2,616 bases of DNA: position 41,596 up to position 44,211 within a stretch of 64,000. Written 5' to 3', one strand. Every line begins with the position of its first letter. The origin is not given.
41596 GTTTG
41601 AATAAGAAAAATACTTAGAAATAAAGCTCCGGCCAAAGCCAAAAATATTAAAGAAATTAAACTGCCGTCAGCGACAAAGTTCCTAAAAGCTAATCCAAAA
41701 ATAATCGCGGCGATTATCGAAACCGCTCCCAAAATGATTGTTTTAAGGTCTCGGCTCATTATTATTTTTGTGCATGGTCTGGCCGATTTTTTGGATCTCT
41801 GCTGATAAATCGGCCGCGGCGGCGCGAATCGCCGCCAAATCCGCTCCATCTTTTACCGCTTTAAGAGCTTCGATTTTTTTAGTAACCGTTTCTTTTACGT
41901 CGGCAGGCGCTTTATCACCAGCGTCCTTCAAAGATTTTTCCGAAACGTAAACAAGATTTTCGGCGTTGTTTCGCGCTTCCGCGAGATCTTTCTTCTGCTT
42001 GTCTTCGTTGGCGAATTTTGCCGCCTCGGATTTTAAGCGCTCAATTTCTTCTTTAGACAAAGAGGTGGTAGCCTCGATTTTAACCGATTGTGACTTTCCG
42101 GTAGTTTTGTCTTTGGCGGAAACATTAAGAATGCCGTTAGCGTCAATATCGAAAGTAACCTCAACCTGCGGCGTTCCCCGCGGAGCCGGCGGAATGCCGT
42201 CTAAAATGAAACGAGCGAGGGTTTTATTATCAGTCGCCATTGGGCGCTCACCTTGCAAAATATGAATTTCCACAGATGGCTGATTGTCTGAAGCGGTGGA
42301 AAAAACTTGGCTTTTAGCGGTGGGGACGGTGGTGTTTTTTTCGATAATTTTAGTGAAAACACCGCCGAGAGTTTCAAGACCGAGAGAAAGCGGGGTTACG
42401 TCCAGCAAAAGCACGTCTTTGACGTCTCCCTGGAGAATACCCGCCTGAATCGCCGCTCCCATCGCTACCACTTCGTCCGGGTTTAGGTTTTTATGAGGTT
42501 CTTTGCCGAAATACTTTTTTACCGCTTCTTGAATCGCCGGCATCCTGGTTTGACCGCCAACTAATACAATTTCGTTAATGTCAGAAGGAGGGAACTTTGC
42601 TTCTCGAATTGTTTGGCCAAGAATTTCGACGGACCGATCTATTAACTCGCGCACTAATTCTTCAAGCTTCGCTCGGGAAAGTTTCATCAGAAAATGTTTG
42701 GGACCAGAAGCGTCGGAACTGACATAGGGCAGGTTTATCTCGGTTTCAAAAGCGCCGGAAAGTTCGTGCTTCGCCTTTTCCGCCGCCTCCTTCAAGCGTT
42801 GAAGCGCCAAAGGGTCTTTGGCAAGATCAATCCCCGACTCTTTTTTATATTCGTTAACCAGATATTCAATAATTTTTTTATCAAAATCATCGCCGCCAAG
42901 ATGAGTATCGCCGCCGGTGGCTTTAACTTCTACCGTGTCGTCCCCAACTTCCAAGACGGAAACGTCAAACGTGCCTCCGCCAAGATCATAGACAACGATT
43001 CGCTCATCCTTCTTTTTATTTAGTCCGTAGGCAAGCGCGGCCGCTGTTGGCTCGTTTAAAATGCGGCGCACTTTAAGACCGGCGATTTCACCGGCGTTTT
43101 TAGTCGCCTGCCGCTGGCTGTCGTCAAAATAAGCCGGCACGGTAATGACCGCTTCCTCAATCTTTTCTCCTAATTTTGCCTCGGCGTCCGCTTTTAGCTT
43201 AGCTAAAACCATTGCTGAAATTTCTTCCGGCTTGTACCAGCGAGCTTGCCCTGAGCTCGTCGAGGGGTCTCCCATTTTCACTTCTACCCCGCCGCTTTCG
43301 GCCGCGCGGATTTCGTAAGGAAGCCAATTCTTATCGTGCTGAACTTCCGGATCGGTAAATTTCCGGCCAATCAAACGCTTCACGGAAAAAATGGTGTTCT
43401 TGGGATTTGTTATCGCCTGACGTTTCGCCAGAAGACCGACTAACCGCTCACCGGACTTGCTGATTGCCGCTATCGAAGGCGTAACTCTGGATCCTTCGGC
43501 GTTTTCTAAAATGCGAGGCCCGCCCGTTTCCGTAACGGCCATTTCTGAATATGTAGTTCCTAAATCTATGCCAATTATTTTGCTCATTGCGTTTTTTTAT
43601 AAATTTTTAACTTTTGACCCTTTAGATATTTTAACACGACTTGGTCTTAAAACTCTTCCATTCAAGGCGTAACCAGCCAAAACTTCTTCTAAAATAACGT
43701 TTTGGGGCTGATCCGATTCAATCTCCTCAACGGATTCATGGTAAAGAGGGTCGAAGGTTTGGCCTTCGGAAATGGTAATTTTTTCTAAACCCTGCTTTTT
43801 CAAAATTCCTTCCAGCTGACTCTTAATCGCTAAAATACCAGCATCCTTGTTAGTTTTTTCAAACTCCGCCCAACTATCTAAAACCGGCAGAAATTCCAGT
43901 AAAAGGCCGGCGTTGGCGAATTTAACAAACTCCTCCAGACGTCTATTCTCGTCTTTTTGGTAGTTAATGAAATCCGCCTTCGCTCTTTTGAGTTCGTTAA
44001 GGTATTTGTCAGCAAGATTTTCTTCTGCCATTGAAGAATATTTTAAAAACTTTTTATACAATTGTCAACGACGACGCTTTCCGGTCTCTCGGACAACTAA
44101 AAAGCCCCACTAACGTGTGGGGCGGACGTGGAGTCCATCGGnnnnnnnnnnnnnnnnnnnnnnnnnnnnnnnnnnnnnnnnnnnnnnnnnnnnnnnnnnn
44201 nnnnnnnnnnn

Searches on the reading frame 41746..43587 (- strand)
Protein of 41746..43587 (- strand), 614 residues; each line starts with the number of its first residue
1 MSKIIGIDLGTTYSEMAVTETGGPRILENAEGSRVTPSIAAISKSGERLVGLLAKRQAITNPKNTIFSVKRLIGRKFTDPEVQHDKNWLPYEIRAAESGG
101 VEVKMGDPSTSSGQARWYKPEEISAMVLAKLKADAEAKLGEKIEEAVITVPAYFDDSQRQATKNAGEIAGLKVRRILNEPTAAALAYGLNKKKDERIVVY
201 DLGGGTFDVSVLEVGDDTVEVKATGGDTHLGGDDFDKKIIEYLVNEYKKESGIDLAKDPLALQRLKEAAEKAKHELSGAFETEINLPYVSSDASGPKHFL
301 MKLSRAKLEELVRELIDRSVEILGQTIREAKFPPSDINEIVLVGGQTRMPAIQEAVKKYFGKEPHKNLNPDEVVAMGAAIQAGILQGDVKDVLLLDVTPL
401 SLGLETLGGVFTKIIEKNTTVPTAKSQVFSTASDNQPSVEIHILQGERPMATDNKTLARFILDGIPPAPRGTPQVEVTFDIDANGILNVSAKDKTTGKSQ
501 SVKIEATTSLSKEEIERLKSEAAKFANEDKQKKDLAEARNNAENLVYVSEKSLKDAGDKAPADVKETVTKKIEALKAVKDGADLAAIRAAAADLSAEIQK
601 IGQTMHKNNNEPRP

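Call 60: search_protein_families(library=pfam, proteins=[window:41746-43587:-], max_evalue=0.0001)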
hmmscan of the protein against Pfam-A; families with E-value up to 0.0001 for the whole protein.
window:41746-43587:- (614 aa): 2 families
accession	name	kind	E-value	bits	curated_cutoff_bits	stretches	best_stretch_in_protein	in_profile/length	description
PF00012.26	HSP70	-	2.7e-247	822.3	20.6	1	4-606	1-598/599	Hsp70 protein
PF06723.19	MreB_Mbl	-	5.9e-18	65.2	27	1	137-380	87-317/327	MreB/Mbl protein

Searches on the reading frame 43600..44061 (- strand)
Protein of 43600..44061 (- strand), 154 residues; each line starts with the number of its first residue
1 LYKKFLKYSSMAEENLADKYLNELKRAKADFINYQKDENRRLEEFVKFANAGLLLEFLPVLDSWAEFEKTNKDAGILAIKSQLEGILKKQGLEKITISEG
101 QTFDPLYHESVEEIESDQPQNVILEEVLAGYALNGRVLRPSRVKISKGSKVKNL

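Call 60: search_protein_families(library=pfam, proteins=[window:43600-44061:-], max_evalue=0.0001)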
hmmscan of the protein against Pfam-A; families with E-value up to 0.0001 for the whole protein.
window:43600-44061:- (154 aa): 1 family
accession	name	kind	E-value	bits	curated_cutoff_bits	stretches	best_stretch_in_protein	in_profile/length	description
PF01025.24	GrpE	-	9.4e-28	97.4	25.8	1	14-147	24-165/165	GrpE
